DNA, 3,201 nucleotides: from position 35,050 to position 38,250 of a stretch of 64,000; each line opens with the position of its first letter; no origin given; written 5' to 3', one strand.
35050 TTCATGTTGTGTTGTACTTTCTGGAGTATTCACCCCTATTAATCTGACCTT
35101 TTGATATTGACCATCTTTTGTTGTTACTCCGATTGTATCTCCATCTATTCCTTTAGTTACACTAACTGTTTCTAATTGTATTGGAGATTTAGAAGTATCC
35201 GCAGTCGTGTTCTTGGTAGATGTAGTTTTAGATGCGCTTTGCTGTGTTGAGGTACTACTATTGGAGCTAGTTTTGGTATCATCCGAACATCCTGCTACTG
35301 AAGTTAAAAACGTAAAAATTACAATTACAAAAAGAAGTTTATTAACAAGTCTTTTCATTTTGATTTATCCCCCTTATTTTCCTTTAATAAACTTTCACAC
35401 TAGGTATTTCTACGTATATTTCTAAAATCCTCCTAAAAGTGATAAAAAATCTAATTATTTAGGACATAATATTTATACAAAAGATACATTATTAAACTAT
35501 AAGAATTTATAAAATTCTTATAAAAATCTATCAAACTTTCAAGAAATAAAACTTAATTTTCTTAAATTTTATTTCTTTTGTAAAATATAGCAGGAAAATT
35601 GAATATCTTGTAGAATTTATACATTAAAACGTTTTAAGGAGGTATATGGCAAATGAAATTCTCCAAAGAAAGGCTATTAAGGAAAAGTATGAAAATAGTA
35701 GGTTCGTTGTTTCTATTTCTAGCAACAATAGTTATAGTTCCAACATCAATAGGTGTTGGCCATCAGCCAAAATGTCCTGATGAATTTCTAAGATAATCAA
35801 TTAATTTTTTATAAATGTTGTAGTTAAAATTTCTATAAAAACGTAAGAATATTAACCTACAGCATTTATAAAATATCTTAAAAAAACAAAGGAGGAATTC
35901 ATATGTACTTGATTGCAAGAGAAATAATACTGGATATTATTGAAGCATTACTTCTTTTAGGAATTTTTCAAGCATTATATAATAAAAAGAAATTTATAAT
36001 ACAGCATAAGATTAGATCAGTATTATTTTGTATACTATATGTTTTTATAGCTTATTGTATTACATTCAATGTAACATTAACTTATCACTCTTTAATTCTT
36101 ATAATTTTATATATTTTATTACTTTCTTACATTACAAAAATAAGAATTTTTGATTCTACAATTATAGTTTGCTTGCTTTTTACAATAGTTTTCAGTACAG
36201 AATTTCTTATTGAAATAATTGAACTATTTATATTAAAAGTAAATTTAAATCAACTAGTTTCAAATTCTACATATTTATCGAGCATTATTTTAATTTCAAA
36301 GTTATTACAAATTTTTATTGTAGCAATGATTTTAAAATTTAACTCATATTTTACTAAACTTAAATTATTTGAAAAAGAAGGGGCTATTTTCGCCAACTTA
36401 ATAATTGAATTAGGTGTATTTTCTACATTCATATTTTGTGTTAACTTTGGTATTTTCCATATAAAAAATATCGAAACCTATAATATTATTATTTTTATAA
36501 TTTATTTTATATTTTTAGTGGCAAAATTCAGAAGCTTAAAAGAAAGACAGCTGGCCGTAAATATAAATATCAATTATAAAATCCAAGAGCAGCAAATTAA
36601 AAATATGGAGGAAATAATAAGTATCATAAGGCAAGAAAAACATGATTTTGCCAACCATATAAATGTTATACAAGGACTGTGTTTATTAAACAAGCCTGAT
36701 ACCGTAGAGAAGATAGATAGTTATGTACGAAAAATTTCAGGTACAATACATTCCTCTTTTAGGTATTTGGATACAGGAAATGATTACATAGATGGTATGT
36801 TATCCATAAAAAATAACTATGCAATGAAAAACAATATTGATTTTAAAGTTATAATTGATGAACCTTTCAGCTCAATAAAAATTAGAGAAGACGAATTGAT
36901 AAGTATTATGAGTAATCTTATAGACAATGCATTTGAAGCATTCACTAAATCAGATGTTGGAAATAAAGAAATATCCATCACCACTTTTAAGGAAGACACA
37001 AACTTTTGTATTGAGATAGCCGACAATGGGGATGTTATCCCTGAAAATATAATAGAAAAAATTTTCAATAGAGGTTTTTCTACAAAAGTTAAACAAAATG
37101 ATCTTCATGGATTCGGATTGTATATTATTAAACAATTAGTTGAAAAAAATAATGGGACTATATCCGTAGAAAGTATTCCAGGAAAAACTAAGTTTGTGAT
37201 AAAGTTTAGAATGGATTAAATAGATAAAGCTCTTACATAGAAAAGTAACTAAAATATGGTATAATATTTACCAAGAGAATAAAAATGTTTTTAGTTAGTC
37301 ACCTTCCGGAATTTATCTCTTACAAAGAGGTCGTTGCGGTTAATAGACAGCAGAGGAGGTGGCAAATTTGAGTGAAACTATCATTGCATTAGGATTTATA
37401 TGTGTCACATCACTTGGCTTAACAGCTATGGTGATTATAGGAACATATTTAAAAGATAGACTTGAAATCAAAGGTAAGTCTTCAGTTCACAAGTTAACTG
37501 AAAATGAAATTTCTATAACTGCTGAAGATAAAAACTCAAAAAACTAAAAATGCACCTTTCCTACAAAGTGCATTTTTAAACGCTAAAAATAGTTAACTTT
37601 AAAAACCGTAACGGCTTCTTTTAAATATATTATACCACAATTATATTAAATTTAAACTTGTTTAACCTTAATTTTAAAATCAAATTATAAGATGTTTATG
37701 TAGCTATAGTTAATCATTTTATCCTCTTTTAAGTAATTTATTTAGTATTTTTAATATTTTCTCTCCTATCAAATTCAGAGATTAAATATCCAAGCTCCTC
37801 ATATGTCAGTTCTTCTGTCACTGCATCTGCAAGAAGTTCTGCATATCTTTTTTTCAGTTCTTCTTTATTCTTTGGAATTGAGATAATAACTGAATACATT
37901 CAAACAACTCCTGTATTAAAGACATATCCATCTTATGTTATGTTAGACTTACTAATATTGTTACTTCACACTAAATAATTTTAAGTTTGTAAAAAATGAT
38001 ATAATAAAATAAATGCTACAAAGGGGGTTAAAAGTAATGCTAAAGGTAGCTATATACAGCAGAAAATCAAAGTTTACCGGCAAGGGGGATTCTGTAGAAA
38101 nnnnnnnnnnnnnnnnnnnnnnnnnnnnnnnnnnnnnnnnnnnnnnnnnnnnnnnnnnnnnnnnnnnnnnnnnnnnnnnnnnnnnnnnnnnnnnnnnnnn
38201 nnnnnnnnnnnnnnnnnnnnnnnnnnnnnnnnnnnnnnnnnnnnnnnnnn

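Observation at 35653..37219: Prophage-encoded agrD-agrC peptide-signalling cassette beside the lysogeny switch, with no agrA or agrB in the window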

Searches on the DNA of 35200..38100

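Call 46: search_rna_families(source=window, start=35200, end=38100, threshold=evalue, max_evalue=1)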
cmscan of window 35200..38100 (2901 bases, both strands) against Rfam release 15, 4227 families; matches with E-value up to 1: 1.
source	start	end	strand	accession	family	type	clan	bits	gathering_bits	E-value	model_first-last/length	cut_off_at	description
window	37481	37576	+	RF00023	tmRNA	Gene;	CL00001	12.8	47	0.022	56-140/374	no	transfer-messenger RNA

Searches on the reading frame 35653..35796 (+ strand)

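Call 3: search_protein_families(library=pfam, proteins=[window:35653-35796:+], max_evalue=0.01)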
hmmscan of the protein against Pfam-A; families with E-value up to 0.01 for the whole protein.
window:35653-35796:+ (47 aa): 0 families

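Call 4: search_protein_families(library=ncbifam, proteins=[window:35653-35796:+], max_evalue=0.1)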
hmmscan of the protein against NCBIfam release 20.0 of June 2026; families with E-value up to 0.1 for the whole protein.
window:35653-35796:+ (47 aa): 1 family
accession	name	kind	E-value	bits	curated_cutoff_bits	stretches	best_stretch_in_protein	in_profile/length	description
TIGR04223.1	quorum_AgrD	subfamily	7.3e-08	32.4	19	1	11-45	2-36/38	AgrD family cyclic lactone autoinducer peptide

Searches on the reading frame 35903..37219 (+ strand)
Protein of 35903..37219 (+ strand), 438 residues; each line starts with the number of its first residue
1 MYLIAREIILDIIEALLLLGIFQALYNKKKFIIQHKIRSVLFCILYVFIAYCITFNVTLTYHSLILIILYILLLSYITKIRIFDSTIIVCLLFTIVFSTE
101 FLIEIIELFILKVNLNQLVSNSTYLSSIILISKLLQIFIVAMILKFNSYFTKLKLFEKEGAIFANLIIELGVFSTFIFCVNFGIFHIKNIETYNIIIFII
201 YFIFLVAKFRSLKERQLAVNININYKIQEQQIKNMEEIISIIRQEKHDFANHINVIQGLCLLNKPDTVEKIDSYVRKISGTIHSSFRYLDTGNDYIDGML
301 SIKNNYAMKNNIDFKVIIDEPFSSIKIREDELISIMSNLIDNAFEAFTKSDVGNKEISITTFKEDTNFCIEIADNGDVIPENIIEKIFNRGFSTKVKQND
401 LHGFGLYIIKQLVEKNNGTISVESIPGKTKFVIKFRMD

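Call 3: search_protein_families(library=pfam, proteins=[window:35903-37219:+], max_evalue=0.01)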
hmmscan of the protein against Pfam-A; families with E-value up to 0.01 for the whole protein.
window:35903-37219:+ (438 aa): 3 families
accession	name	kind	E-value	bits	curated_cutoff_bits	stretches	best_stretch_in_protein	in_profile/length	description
PF02518.31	HATPase_c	-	5.4e-20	72.3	26.4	1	329-436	3-108/111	Histidine kinase-, DNA gyrase B-, and HSP90-like ATPase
PF14501.12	HATPase_c_5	-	4e-12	46.4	22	1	330-424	4-90/102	GHKL domain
PF14689.11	SPOB_a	-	1e-10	41.5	28.1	1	229-271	3-45/62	Sensor_kinase_SpoOB-type, alpha-helical domain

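Call 4: search_protein_families(library=ncbifam, proteins=[window:35903-37219:+], max_evalue=0.1)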
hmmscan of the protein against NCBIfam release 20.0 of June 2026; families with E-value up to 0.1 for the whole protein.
window:35903-37219:+ (438 aa): 51 families (the best 25 are shown)
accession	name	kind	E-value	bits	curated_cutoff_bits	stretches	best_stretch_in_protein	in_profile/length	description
NF008298.1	PRK11086.1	subfamily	1.2e-30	106.4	520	1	229-434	320-522/529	DcuS/MalK family sensor histidine kinase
NF011627.0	PRK15053.1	equivalog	1.6e-23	83.1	656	1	230-425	330-526/552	sensor histidine kinase DpiB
NF008468.0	PRK11360.1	equivalog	6.7e-18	64.4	646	1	293-435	468-606/616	two-component system sensor histidine kinase AtoS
NF038334.1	malate_HK_MalK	exception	1.7e-17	63.3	800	1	233-425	324-512/533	malate sensor histidine kinase MalK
TIGR02938.1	nifL_nitrog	equivalog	6.1e-16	58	242.45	1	324-425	380-481/494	nitrogen fixation negative regulator NifL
NF007688.0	PRK10364.1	equivalog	1.4e-15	57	479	1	293-431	313-444/460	two-component system sensor histidine kinase ZraS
NF046044.1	PnpS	equivalog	4.4e-15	55.6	400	1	294-435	249-389/390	two-component system histidine kinase PnpS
TIGR02966.1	phoR_proteo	equivalog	7.1e-13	48.3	334.2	1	309-433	208-331/333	phosphate regulon sensor histidine kinase PhoR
NF033091.0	HK_VanS_ACDEFG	equivalog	1e-12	47.8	400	1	323-434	181-291/293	vancomycin resistance histidine kinase VanS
NF047497.1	HK_LIC_12097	equivalog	1.5e-12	46.9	500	1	308-435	242-364/367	LIC_12097 family sensor histidine kinase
NF033092.0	HK_WalK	equivalog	5.4e-12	45.1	725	1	302-431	456-588/594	cell wall metabolism sensor histidine kinase WalK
TIGR01386.1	cztS_silS_copS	subfamily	7.2e-12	45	292.55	1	336-435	358-456/457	heavy metal sensor histidine kinase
NF008312.0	PRK11100.1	equivalog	1e-11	44.4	356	1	303-426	342-462/477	two-component system sensor histidine kinase CreC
TIGR02916.1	PEP_his_kin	equivalog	2.8e-11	42.7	300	1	316-429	565-671/679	XrtA/PEP-CTERM system histidine kinase PrsK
NF052574.1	HisKinEspCMyxo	equivalog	6.9e-11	41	1200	1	331-429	530-628/785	serine histidine kinase EspC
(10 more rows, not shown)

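Call 8: search_dna_similar(query=window:35903-37219:+, collection=phages, mode=protein, max_rows=30)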
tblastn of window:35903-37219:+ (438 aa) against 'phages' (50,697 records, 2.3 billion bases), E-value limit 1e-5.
Records with a match: 24; places in all: 24; records where one place covers at least 80% of the query: 0.
Best place of each record, by identity: <60% 24.
By first word of the organism name: Bacteriophage 12; Salmonella 5; Clostridium 2; Listeria 2; Acinetobacter 2; Escherichia 1.
By host as written in the record: - 16; Homo sapiens 3; Salmonella enterica subsp. enterica serovar Kentucky 2; Listeria monocytogenes 2; Escherichia coli O157:H7 ATCC 43895 1.
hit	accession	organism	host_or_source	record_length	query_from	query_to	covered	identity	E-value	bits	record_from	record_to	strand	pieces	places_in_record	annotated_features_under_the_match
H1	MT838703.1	Bacteriophage sp.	human fecal samples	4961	214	423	48%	33.8%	6e-21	101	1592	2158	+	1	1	record has no annotation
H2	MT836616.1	Bacteriophage sp.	human fecal samples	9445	174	424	57%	26.1%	1e-10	70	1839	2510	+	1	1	record has no annotation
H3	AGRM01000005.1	Salmonella enterica subsp. houtenae str. ATCC BAA-1581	Homo sapiens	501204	230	438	48%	30.2%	9e-13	77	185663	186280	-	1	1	PAS domain S-box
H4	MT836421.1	Bacteriophage sp.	human fecal samples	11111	209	423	49%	28.7%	3e-8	62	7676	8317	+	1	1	record has no annotation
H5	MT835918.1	Bacteriophage sp.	human fecal samples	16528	143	431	66%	20.9%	1e-7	61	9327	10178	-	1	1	record has no annotation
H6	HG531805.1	Clostridium phage CDMH1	-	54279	247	423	40%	33.7%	7e-10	67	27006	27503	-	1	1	CDHM1_gp37: putative AgrC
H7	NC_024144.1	Clostridium phage CDMH1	-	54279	247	423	40%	33.7%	7e-10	67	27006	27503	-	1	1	CDHM1_gp37: sensor histidine kinase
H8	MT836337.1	Bacteriophage sp.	human fecal samples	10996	214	423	48%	28.2%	4e-8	62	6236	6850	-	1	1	record has no annotation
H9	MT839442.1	Bacteriophage sp.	human fecal samples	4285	229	431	46%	29.1%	2e-19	97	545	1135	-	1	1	record has no annotation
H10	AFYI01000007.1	Salmonella enterica subsp. enterica serovar Infantis str. ...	Homo sapiens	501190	230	438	48%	27.3%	7e-12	74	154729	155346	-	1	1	PAS domain S-box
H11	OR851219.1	Salmonella phage S.Kent 1-2-1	Salmonella enterica subsp. enterica ...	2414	231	423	44%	29.2%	4e-12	74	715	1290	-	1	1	record has no annotation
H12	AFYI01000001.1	Salmonella enterica subsp. enterica serovar Infantis str. ...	Homo sapiens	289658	231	423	44%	29.2%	8e-12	74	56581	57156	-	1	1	ATPase, histidine kinase-, DNA gyrase B-, and HSP90-like domain ...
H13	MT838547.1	Bacteriophage sp.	human fecal samples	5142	225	435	48%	26.4%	6e-6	55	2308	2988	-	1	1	record has no annotation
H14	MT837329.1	Bacteriophage sp.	human fecal samples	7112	213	418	47%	26.9%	4e-13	77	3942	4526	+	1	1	record has no annotation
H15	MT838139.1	Bacteriophage sp.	human fecal samples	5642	229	418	43%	28.8%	1e-9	66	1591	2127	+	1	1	record has no annotation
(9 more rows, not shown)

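Call 20: find_related_loci(query=window:35903-37219:+, collection=viral_contigs, flank=8000)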
Query window:35903-37219:+ (438 aa) in viral_contigs; peptide patterns used: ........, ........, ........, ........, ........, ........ (x = any residue, [..] = any of these).
36 stretches matched a pattern, but none encodes a relative of the query by tblastn (E <= 1e-3).

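Call 43: search_protein_families(library=phrogs, proteins=[window:35903-37219:+], max_evalue=0.00001)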
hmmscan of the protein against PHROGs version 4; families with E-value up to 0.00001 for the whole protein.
window:35903-37219:+ (438 aa): 3 families
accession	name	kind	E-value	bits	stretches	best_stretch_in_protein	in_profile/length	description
phrog_857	-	unknown function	2.2e-18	67.8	1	313-436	337-459/468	-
phrog_10912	-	other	3.3e-15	56.1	1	326-428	849-951/970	kinase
phrog_20458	-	unknown function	4.2e-08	32.9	1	280-427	509-658/829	-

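Call 49: search_solved_structures(query=window:35903-37219:+, max_evalue=0.001)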
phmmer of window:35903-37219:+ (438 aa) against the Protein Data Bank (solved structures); distinct sequences matched with E-value up to 0.001: 28.
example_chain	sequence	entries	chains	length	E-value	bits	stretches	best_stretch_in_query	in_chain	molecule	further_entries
9qq6_A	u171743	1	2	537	1.4e-10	44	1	329-424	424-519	histidine kinase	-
3sl2_A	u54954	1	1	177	8.4e-09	38.2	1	318-430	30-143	Sensor histidine kinase yycG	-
9jfj_A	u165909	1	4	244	8.7e-08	34.8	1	264-429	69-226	Sensor histidine kinase ZraS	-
6paj_A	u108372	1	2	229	8.9e-08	34.8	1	330-435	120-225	Sensor protein SrrB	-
9qjg_A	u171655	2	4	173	3.3e-07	32.9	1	299-434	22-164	histidine kinase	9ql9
3a0t_A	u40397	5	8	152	6.2e-07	32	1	307-425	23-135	Sensor protein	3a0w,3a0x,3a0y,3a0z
3dge_A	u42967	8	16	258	2.3e-06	30.1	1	326-429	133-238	Sensor protein | Histidine kinase | Sensor histidine kinase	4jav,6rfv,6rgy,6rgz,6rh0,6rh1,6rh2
2c2a_A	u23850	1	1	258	2.3e-06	30.1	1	326-429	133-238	SENSOR HISTIDINE KINASE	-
5uht_A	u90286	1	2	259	2.4e-06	30.1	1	326-429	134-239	Sensor histidine kinase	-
6azr_A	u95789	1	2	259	2.4e-06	30.1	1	326-429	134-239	Sensor histidine kinase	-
6rh7_A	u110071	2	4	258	2.4e-06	30.1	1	326-429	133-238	Sensor histidine kinase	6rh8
4jas_A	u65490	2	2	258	2.4e-06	30.1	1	326-429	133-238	Histidine kinase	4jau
8vc9_A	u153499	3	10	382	3.1e-06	29.7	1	301-434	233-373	Leptospira virulence regulator B (LvrB) | histidine kinase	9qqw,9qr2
3a0r_A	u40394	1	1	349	4e-06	29.3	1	173-424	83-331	Sensor protein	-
4i5s_A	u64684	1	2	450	5.9e-06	28.8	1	309-428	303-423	Putative histidine kinase CovS; VicK-like protein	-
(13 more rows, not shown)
